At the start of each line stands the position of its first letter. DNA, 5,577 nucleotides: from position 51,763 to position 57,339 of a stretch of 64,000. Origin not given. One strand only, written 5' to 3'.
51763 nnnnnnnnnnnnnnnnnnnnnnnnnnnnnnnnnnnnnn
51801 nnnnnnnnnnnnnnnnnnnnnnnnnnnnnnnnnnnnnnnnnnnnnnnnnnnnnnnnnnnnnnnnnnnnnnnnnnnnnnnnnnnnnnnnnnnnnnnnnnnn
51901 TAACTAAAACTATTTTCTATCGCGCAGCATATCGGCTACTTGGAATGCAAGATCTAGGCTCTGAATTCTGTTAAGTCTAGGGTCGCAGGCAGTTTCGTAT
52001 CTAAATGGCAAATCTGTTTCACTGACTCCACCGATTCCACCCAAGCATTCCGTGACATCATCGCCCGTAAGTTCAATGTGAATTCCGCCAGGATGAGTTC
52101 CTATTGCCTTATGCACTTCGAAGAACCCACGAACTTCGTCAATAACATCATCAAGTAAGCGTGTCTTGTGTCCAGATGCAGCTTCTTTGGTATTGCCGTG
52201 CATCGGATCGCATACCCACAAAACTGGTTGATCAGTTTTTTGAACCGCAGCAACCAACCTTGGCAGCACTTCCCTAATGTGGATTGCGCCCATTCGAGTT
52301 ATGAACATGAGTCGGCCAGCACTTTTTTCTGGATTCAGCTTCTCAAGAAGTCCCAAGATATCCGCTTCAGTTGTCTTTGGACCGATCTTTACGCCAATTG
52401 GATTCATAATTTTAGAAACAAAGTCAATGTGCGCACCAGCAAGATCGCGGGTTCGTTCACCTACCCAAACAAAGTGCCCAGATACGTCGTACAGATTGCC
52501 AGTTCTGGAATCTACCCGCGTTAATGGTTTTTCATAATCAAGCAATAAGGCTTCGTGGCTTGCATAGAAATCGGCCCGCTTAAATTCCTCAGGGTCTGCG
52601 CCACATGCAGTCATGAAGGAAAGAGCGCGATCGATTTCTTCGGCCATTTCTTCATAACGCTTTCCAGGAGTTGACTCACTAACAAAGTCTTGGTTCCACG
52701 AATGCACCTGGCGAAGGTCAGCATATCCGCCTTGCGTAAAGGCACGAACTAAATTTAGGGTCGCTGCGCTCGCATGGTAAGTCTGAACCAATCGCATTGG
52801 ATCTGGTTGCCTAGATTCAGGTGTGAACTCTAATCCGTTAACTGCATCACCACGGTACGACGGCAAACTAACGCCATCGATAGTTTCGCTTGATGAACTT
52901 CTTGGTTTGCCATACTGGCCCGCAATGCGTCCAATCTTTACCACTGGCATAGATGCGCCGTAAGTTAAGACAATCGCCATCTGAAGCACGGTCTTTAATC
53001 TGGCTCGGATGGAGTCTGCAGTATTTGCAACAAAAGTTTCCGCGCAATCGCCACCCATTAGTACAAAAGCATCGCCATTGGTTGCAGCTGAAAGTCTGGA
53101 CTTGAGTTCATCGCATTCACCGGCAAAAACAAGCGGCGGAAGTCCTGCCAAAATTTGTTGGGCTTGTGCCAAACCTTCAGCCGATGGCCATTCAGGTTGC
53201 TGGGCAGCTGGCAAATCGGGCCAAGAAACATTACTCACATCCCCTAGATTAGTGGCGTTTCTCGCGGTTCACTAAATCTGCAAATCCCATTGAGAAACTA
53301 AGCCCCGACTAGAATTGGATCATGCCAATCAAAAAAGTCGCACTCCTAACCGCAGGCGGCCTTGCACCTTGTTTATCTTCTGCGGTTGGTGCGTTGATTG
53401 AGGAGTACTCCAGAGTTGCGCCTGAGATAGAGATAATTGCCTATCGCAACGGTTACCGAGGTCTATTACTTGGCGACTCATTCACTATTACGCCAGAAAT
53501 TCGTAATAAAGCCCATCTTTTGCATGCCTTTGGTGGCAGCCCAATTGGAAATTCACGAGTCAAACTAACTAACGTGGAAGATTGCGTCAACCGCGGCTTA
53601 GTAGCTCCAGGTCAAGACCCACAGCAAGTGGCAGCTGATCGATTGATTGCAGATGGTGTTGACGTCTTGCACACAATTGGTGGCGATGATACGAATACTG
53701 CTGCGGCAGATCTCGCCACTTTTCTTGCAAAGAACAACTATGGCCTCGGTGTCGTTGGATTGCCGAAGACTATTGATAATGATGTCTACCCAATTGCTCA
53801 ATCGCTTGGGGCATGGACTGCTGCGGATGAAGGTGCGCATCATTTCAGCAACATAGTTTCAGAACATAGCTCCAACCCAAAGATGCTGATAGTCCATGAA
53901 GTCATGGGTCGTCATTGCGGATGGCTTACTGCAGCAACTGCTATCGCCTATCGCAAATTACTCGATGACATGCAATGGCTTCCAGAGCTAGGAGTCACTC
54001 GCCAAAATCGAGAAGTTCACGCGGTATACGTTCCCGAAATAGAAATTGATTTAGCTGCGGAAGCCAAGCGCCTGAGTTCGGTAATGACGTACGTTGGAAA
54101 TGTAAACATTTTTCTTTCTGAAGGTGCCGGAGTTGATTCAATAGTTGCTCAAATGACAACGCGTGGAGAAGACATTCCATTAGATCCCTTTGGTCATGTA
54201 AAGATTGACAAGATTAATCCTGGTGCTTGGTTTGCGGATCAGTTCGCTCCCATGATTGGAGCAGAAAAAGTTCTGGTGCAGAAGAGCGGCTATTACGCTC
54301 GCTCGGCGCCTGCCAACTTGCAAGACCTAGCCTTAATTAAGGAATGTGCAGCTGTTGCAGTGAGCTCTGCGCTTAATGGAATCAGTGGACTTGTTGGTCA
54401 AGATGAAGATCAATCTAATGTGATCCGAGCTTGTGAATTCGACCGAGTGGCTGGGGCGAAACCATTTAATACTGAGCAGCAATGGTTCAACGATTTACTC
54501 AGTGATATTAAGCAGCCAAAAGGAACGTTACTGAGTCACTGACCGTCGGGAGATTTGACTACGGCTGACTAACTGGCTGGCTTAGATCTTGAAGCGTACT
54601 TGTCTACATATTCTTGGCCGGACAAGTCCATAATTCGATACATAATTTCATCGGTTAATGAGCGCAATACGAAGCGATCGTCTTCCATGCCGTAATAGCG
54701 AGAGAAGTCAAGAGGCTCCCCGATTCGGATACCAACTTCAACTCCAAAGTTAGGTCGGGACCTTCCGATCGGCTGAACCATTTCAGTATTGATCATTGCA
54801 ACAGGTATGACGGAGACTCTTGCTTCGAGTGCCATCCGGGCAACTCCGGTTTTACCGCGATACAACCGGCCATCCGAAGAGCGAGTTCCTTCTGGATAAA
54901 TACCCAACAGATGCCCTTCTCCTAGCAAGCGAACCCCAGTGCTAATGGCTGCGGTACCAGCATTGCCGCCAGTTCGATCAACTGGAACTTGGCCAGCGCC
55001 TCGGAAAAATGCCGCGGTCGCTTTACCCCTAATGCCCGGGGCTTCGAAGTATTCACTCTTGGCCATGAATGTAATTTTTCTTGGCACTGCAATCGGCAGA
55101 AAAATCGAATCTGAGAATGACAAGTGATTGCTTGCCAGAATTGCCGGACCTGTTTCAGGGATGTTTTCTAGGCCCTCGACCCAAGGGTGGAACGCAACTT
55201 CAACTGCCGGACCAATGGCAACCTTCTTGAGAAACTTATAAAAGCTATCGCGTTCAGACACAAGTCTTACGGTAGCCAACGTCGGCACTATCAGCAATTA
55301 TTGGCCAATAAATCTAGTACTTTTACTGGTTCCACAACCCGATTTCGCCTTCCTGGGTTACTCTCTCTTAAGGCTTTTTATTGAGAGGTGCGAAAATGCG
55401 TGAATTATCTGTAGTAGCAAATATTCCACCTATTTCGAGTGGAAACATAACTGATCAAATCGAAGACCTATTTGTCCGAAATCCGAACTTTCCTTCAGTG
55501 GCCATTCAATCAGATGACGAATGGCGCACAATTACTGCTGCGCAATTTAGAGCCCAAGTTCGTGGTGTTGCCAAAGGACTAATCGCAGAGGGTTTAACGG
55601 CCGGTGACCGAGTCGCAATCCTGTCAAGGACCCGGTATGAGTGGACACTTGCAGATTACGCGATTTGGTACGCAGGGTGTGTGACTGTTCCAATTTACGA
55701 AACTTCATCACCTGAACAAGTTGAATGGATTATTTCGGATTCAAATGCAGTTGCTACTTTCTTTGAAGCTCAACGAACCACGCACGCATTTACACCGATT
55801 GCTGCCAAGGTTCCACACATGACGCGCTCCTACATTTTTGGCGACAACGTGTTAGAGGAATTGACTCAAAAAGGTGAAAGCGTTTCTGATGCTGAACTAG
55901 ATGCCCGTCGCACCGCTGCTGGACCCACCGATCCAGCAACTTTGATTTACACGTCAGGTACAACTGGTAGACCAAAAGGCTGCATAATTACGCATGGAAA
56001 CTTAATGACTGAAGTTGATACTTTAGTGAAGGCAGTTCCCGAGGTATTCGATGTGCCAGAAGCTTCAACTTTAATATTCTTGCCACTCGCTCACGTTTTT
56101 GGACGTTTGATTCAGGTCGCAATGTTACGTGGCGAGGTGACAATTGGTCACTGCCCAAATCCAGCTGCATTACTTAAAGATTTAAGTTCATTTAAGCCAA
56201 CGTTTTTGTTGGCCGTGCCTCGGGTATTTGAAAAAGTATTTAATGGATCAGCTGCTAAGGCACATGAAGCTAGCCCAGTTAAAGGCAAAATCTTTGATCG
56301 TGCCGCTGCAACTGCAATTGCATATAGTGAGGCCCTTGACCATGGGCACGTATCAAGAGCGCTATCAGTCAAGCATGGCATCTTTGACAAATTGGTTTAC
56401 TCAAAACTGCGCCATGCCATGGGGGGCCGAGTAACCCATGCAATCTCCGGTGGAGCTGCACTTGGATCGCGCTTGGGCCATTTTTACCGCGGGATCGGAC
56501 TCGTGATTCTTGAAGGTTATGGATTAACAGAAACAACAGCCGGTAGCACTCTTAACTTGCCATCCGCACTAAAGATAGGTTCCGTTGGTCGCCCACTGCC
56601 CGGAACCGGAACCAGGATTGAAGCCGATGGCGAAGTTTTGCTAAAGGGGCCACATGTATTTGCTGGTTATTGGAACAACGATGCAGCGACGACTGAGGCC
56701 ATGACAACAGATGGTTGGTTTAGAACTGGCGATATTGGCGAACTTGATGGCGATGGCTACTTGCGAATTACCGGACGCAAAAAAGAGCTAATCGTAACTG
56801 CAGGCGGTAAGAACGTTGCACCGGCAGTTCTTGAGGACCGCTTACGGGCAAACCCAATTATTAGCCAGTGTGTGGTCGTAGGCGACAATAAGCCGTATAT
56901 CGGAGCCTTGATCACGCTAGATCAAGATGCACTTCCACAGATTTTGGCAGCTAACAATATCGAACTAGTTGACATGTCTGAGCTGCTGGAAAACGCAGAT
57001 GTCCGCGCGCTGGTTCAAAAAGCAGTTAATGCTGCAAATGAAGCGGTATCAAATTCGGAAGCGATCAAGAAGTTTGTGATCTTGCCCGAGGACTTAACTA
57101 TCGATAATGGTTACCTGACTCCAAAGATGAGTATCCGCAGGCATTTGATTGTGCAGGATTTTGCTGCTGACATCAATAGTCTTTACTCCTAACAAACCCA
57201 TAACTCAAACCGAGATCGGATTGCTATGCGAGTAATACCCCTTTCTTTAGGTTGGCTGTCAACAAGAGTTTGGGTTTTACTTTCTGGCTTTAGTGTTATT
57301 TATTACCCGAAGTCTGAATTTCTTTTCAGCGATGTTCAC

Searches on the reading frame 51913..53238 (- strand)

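Call 9: search_protein_families(library=ncbifam, proteins=[window:51913-53238:-], max_evalue=0.00001)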
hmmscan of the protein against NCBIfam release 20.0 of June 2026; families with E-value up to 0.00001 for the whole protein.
window:51913-53238:- (442 aa): 1 family
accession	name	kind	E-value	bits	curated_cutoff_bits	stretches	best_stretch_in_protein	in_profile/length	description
TIGR01358.1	DAHP_synth_II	equivalog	1.4e-203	676.4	614.7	1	3-441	3-442/443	class II 3-deoxy-7-phosphoheptulonate synthase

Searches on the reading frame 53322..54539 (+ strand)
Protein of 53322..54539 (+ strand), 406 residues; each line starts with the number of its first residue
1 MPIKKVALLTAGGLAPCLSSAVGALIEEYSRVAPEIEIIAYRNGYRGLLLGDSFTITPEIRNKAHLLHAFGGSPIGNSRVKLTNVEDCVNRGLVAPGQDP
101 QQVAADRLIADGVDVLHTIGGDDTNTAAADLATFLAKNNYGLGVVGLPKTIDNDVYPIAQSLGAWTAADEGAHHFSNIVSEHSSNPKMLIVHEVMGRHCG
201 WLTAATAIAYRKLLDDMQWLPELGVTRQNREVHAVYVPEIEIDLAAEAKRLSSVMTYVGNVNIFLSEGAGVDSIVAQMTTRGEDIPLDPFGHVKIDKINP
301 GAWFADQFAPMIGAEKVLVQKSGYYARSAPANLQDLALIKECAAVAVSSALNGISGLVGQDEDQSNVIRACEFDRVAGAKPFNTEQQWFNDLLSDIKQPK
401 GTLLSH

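Call 9: search_protein_families(library=ncbifam, proteins=[window:53322-54539:+], max_evalue=0.00001)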
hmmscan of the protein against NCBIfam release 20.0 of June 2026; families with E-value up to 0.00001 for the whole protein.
window:53322-54539:+ (406 aa): 11 families
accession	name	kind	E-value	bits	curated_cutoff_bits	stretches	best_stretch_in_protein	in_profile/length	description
NF005121.0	PRK06555.1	equivalog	3.3e-203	674.9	395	1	1-400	1-400/404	pyrophosphate--fructose-6-phosphate 1-phosphotransferase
NF005301.0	PRK06830.1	equivalog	3.4e-33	114.8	400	1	5-364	83-405/445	ATP-dependent 6-phosphofructokinase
NF010675.0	PRK14072.1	subfamily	4.9e-30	104.6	273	1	4-373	4-347/416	diphosphate--fructose-6-phosphate 1-phosphotransferase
TIGR02483.1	PFK_mixed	subfamily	1.7e-28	99.6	430.55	1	5-209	1-185/325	phosphofructokinase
NF002872.1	PRK03202.1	subfamily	2.2e-28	99.2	253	1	4-210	1-184/323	ATP-dependent 6-phosphofructokinase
TIGR02482.1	PFKA_ATP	equivalog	6.8e-21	74.6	371.35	1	5-209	1-182/301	6-phosphofructokinase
NF041103.1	PFKA_PPi_Ttgales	equivalog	1.1e-18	67.5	550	1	6-352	1-324/407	diphosphate--fructose-6-phosphate 1-phosphotransferase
TIGR02478.1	6PF1K_euk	equivalog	5.9e-18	64.4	708.4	1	4-223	1-218/744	6-phosphofructokinase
NF005482.0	PRK07085.1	subfamily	6.2e-17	61.3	446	1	4-203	74-260/558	diphosphate--fructose-6-phosphate 1-phosphotransferase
TIGR02477.1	PFKA_PPi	equivalog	5.5e-14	51.5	587.95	1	5-206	69-257/539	diphosphate--fructose-6-phosphate 1-phosphotransferase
NF010674.0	PRK14071.1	equivalog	5.8e-12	45.2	544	1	3-209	4-198/360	ATP-dependent 6-phosphofructokinase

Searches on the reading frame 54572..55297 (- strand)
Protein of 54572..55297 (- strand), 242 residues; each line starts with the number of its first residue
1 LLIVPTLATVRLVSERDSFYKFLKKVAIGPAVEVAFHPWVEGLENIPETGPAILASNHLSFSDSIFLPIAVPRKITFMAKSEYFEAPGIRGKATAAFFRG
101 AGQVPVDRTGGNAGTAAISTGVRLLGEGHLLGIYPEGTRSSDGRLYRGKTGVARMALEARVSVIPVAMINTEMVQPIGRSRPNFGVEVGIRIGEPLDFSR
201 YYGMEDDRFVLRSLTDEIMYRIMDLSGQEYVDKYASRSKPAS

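Call 9: search_protein_families(library=ncbifam, proteins=[window:54572-55297:-], max_evalue=0.00001)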
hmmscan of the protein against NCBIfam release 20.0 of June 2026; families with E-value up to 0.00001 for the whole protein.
window:54572-55297:- (242 aa): 4 families
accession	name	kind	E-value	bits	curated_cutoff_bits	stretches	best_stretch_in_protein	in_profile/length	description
TIGR00530.1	AGP_acyltrn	subfamily_domain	1.2e-22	80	102.95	1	42-168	8-129/130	1-acylglycerol-3-phosphate O-acyltransferase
NF006386.0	PRK08633.1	equivalog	2.4e-22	78.6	1221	1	27-167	418-550/1147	acyl-[ACP]--phospholipid O-acyltransferase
NF005291.0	PRK06814.1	equivalog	2.2e-08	32.5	1349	1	31-172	434-567/1140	acyl-[ACP]--phospholipid O-acyltransferase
NF052553.1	LyOrLpactfOlsABRUA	equivalog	5.2e-06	25.8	300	1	47-173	62-188/263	lyso-ornithine lipid O-acyltransferase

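Call 29: search_protein_families(library=pfam, proteins=[window:54572-55297:-], max_evalue=0.001)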
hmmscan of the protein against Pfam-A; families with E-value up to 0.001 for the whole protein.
window:54572-55297:- (242 aa): 1 family
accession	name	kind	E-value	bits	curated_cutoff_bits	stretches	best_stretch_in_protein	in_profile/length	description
PF01553.26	Acyltransferase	-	5.6e-28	97.8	23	1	40-168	4-131/132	Acyltransferase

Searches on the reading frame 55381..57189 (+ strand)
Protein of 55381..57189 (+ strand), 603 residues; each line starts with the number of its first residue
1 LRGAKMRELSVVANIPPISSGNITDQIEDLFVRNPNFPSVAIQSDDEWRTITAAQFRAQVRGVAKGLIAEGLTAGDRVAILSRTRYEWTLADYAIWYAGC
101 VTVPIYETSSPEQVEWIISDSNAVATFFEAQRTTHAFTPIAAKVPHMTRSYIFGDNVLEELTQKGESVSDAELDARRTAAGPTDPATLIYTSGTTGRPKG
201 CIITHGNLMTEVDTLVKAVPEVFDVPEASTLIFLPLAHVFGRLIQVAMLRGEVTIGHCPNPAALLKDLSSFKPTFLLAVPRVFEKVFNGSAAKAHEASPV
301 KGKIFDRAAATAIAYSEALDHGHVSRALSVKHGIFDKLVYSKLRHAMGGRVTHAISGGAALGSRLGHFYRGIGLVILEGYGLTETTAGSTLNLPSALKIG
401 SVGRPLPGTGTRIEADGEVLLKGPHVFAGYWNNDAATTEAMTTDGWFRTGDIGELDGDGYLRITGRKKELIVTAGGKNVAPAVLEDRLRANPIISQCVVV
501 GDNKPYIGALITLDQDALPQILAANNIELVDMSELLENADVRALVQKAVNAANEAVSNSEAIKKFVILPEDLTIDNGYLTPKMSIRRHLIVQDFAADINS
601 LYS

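Call 9: search_protein_families(library=ncbifam, proteins=[window:55381-57189:+], max_evalue=0.00001)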
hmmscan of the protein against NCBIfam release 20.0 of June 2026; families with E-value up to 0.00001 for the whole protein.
window:55381-57189:+ (603 aa): 101 families (the best 25 are shown)
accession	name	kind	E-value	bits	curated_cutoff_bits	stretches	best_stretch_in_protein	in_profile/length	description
NF038343.1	ligase_FadD11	exception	4.2e-99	332.5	950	1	39-602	17-581/585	fatty acid--CoA ligase FadD11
NF004837.0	PRK06187.1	subfamily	3.2e-65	220.4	476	2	49-305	32-293/531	long-chain-fatty-acid--CoA ligase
NF005801.1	PRK07656.1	equivalog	1.3e-56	192.3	657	2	375-502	307-437/500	FadD3 family acyl-CoA ligase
NF004114.0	PRK05605.1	equivalog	2.8e-56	191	766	2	351-504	340-505/575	long-chain-fatty-acid--CoA ligase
NF005702.0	PRK07514.1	subfamily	7.7e-51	173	558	2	346-508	267-440/506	malonyl-CoA synthase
NF006181.0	PRK08314.1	subfamily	1.6e-48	165.4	705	3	332-508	302-492/563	long-chain-fatty-acid--CoA ligase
NF009233.0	PRK12583.1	subfamily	6.4e-48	163.5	832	3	412-505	395-487/558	fatty acid CoA ligase family protein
NF005676.0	PRK07470.1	equivalog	6.9e-48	163.6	774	2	415-505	378-466/544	acyl-CoA synthetase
TIGR01923.1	menE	equivalog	8.8e-48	163.2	330.15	2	355-503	230-383/442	o-succinylbenzoate--CoA ligase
NF041592.1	carboxyl_red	equivalog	2.3e-47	161.3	1300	1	32-602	59-619/1160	carboxylic acid reductase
NF052269.1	Staph_lig_FadD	equivalog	6.8e-47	159.9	650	2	351-509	267-434/499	long-chain-fatty-acid--CoA ligase FadD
NF006182.0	PRK08316.1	subfamily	4.5e-46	157.4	663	2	40-283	28-271/523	fatty acyl-CoA synthetase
NF052580.1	Str24CoAsynCasG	equivalog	5.5e-45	153.7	750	2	376-509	347-490/548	steroid-24-oyl-CoA synthetase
NF005714.0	PRK07529.1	subfamily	2e-44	152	632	2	351-508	340-515/640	acyl-CoA synthetase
NF005858.0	PRK07787.1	subfamily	8.9e-43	146.4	575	1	57-511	29-417/471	acyl-CoA synthetase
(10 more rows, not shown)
